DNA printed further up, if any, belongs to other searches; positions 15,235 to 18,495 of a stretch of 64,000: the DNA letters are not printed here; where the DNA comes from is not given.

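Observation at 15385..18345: Polyketide synthase with inverted AT-KS order, tandem ACPs and no processing or release domain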

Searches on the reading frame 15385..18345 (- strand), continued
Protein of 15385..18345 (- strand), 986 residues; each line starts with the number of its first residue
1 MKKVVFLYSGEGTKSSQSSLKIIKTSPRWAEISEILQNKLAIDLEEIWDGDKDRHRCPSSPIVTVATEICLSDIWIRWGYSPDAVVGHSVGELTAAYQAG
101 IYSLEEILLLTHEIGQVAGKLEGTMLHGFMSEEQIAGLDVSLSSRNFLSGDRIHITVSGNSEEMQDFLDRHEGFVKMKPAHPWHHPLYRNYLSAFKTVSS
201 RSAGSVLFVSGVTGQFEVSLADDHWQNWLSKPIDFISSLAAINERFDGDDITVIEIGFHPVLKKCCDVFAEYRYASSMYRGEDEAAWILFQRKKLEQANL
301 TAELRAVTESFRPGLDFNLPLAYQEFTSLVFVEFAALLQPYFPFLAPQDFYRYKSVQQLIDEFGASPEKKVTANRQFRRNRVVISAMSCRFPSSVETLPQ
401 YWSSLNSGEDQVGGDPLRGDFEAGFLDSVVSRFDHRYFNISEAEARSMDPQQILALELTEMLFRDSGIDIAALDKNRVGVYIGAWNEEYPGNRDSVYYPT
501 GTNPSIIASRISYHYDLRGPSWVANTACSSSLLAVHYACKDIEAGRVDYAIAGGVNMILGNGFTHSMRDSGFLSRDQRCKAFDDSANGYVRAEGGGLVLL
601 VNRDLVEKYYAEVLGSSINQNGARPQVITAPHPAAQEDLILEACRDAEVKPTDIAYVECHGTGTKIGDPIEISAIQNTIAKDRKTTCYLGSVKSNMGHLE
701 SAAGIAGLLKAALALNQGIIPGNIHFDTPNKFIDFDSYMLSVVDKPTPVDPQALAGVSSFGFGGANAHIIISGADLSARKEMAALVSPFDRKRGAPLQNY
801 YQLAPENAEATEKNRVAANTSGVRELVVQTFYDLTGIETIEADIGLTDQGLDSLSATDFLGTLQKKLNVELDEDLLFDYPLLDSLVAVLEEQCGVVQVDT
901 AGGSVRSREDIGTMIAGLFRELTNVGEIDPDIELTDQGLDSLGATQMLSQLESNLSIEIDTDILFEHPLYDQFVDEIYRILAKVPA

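Call 19: find_encoding_contigs(protein=P0061, flank=10000, max_places=1)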
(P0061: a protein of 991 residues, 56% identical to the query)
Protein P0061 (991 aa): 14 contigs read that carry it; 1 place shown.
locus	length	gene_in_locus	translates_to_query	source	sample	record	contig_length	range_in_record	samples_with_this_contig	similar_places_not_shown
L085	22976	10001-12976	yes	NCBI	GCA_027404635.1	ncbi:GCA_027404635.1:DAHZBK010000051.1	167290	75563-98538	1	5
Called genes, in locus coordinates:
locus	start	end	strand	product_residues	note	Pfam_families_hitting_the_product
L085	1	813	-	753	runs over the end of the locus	PF01078:Mg_chelatase (weak), PF05362:Lon_C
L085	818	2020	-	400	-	-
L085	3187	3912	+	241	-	PF12740:PETase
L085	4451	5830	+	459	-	PF02055:Glyco_hydro_30, PF02057:Glyco_hydro_59, PF14587:Glyco_hydr_30_2 (weak)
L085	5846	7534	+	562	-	PF04616:Glyco_hydro_43, PF17851:GH43_C2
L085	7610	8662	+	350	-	-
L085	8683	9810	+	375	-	-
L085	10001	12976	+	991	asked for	PF00698:Acyl_transf_1, PF23297:ACP_SdgA_C (faint), PF00109:ketoacyl-synt, PF02801:Ketoacyl-synt_C, PF16197:KAsynt_C_assoc, PF00550:PP-binding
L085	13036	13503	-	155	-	PF13539:Peptidase_M15_4 (weak)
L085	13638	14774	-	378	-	PF01717:Meth_synt_2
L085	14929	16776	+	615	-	PF00743:FMO-like (faint), PF07992:Pyr_redox_2, PF12831:FAD_oxidored (weak), PF13241:NAD_binding_7 (faint), PF13450:NAD_binding_8 (weak), PF13454:NAD_binding_9 (faint), PF13738:Pyr_redox_3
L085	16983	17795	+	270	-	-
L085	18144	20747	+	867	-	PF00332:Glyco_hydro_17 (faint), PF13506:Glyco_transf_21, PF00535:Glycos_transf_2, PF13641:Glyco_tranf_2_3, PF13632:Glyco_trans_2_3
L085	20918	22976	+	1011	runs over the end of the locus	PF05228:CHASE4, PF00989:PAS (faint), PF13188:PAS_8 (faint), PF13426:PAS_9, PF00512:HisKA (weak), PF02518:HATPase_c, PF00072:Response_reg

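Call 20: find_encoding_contigs(protein=P0025, flank=10000, max_places=1)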
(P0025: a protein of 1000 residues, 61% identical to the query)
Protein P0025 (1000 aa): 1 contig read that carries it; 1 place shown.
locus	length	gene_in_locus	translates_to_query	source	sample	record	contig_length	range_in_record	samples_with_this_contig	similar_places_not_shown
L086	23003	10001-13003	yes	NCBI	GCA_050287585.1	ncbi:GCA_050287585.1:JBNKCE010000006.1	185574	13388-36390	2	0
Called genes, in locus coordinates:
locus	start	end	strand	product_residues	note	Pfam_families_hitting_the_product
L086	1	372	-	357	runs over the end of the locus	PF02653:BPD_transp_2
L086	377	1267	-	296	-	PF02653:BPD_transp_2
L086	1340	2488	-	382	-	PF13433:Peripla_BP_5, PF13458:Peripla_BP_6, PF01094:ANF_receptor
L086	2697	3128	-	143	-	PF01842:ACT, PF13291:ACT_4 (faint), PF19571:ACT_8, PF22629:ACT_AHAS_ss, PF01842:ACT (weak)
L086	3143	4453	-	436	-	PF00501:AMP-binding, PF14535:AMP-binding_C_2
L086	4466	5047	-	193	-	PF01558:POR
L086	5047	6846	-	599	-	PF01855:POR_N, PF00037:Fer4 (faint), PF02775:TPP_enzyme_C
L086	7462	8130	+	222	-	PF00571:CBS, PF22629:ACT_AHAS_ss (weak)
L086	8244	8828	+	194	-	-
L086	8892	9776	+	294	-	PF00582:Usp (faint)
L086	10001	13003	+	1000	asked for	PF00698:Acyl_transf_1, PF23297:ACP_SdgA_C (faint), PF00109:ketoacyl-synt, PF02801:Ketoacyl-synt_C, PF16197:KAsynt_C_assoc, PF00550:PP-binding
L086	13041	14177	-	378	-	PF01717:Meth_synt_2 (weak)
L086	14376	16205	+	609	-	PF13241:NAD_binding_7 (faint), PF00743:FMO-like (faint), PF01266:DAO (weak), PF07992:Pyr_redox_2, PF12831:FAD_oxidored (weak), PF13450:NAD_binding_8, PF13454:NAD_binding_9 (weak), PF13738:Pyr_redox_3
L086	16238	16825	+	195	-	PF01648:ACPS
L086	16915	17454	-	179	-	PF00857:Isochorismatase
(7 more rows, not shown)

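Call 45: search_solved_structures(query=window:15385-18345:-, max_evalue=1e-20)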
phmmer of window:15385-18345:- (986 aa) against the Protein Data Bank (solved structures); distinct sequences matched with E-value up to 1e-20: 115 (the best 60 are shown).
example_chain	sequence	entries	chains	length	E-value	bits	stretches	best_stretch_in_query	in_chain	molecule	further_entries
7zma_A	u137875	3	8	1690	2e-126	426.6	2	423-788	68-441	Putative polyketide synthase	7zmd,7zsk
4mz0_A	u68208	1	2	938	5.3e-90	306.1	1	379-777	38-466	CurL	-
8in9_A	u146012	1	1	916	1.1e-85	291.8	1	407-778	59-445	Polyketide synthase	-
9iyw_A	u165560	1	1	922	1.2e-85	291.7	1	407-778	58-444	Polyketide synthase,GfsA KSQ-AncAT chimeric protein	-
7vee_A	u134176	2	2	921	5.2e-84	286.2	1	407-778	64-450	Polyketide synthase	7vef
11sz_A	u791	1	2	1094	7.7e-84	285.7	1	375-772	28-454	6-deoxyerythronolide-B synthase, Erythronolide synthase EryA2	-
7m7i_B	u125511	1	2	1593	1e-83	285.3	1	375-776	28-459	EryAI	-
7m7j_B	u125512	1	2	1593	1.2e-83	285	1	375-776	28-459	EryAI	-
7m7f_B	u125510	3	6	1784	1.7e-83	284.5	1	375-776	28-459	EryAI,6-deoxyerythronolide-B synthase EryA3, modules 5 and 6 chimera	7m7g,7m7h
8tjn_B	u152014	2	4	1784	6.3e-83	282.7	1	375-776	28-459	EryAI,6-deoxyerythronolide-B synthase EryA3, modules 5 and 6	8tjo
7uwr_A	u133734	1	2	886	1.2e-82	281.7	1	423-774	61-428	Narbonolide/10-deoxymethynolide synthase PikA1, modules 1 and 2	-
2hg4_A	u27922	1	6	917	2.7e-82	280.6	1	381-779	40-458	6-Deoxyerythronolide B Synthase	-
8xjy_A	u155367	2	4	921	6e-82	279.4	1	430-797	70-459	Polyketide synthase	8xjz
8xju_A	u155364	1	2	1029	9.1e-82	278.8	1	430-797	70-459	Polyketide synthase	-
2vz8_A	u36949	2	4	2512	2.3e-81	277.5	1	381-772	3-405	FATTY ACID SYNTHASE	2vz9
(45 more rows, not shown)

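Call 72: search_protein_families(library=ncbifam, proteins=[L084:8969-9739:+], max_evalue=0.001)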
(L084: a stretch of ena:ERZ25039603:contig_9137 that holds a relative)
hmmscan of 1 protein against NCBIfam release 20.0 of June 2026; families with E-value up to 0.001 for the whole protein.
L084:8969-9739:+ (256 aa): 32 families (the best 25 are shown)
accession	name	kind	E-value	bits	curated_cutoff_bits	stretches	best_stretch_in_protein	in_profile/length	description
NF051488.1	bifunc_PcaDC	exception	9.1e-37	127.1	390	1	22-253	12-252/375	bifunctional 3-oxoadipate enol-lactonase/4-carboxymuconolactone decarboxylase PcaDC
TIGR02427.1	protocat_pcaD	equivalog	3.1e-33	115.2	255.85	1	22-251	13-250/251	3-oxoadipate enol-lactonase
NF011457.0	PRK14875.1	equivalog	8e-25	87.6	307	2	22-120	132-231/372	acetoin dehydrogenase dihydrolipoyllysine-residue acetyltransferase subunit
NF051487.1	bifunc_PcaCD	exception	4e-24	85.5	430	1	22-252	172-412/413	bifunctional 4-carboxymuconolactone decarboxylase/3-oxoadipate enol-lactonase PcaCD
NF050089.1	i_nPHAscl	equivalog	6e-24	84.6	300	1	22-123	18-120/288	intracellular short-chain-length polyhydroxyalkanoate depolymerase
TIGR01738.1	bioH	equivalog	1.6e-21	77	206.95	1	24-250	6-244/245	pimeloyl-ACP methyl ester esterase BioH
TIGR03611.1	RutD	equivalog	7.6e-21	74.6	238.5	1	23-252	14-256/258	pyrimidine utilization protein D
TIGR03056.1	bchO_mg_che_rel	equivalog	7.5e-18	64.5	172.55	1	23-251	29-277/278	alpha/beta fold hydrolase BchO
TIGR03695.1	menH_SHCHC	equivalog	8.6e-18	64.7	208.55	1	22-125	2-109/252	2-succinyl-6-hydroxy-2,4-cyclohexadiene-1-carboxylate synthase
NF045632.1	hydroxlase_HsaD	equivalog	3.1e-13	49.3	400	1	22-252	34-289/290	4,5:9,10-diseco-3-hydroxy-5,9,17-trioxoandrosta-1(10),2-diene-4-oate hydrolase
NF058580.1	lipase_V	equivalog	3e-12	46.7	300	1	22-239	25-226/230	EstV family lipase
NF052614.1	AB_fold_OlsI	equivalog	5.8e-12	45.7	385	1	92-253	94-257/272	ornithine lipid biosynthesis O-acyltransferase OlsI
NF052610.1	macro_16_ester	equivalog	5.9e-12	45.5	420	2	20-159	21-163/281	alpha/beta fold macrolide esterase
NF007954.0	PRK10673.1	equivalog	7.1e-12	45.1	399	1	22-253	16-254/255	esterase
NF041759.1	mac_hydro_EstT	equivalog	1.4e-11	44.1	450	1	22-250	22-276/278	macrolide hydrolase EstT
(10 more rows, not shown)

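Call 81: list_cluster_members(proteins=[P0002, P0003, P0004, P0008, P0010, P0018, P0026, P0036, P0049, P0099])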
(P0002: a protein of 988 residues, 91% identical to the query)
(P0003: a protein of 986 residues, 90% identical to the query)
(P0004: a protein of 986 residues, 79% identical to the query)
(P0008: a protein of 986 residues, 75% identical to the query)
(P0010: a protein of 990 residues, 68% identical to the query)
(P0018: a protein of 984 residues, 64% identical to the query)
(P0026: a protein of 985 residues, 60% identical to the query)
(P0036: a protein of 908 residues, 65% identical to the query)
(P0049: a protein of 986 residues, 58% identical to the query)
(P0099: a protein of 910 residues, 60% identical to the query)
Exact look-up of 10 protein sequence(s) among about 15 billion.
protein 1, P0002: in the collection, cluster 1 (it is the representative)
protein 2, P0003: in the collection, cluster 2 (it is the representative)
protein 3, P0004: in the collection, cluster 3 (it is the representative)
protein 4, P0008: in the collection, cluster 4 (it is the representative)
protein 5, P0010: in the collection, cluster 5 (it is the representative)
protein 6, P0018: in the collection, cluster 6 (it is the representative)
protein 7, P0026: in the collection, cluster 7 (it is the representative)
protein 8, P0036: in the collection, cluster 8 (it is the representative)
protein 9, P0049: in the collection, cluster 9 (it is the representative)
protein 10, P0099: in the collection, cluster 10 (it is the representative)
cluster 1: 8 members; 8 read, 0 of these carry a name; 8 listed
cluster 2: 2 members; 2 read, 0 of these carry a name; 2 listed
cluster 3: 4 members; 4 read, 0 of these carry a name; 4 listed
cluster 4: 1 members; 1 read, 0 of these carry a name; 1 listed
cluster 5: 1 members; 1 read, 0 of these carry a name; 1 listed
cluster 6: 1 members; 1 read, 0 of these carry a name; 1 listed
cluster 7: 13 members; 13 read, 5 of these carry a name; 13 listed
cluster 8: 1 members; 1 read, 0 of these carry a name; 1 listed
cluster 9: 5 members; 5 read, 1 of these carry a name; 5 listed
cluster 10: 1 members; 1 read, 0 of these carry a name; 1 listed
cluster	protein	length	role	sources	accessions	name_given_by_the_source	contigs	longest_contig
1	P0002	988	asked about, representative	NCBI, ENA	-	-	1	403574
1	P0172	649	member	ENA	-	-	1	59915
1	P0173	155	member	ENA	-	-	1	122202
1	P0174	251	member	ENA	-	-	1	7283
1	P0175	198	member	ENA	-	-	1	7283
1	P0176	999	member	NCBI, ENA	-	-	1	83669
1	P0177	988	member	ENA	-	-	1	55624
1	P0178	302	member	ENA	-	-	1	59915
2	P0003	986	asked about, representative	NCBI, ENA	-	-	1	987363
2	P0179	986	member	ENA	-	-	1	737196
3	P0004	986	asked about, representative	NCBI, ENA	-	-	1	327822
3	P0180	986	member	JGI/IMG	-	-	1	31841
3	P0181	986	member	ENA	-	-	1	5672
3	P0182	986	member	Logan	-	-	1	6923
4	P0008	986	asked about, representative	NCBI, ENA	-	-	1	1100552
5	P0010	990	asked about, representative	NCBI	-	-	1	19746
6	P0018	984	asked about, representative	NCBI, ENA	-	-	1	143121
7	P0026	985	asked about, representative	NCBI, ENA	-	-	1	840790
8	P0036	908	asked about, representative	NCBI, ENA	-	-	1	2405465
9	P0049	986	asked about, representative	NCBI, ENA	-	-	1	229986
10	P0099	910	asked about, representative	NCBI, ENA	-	-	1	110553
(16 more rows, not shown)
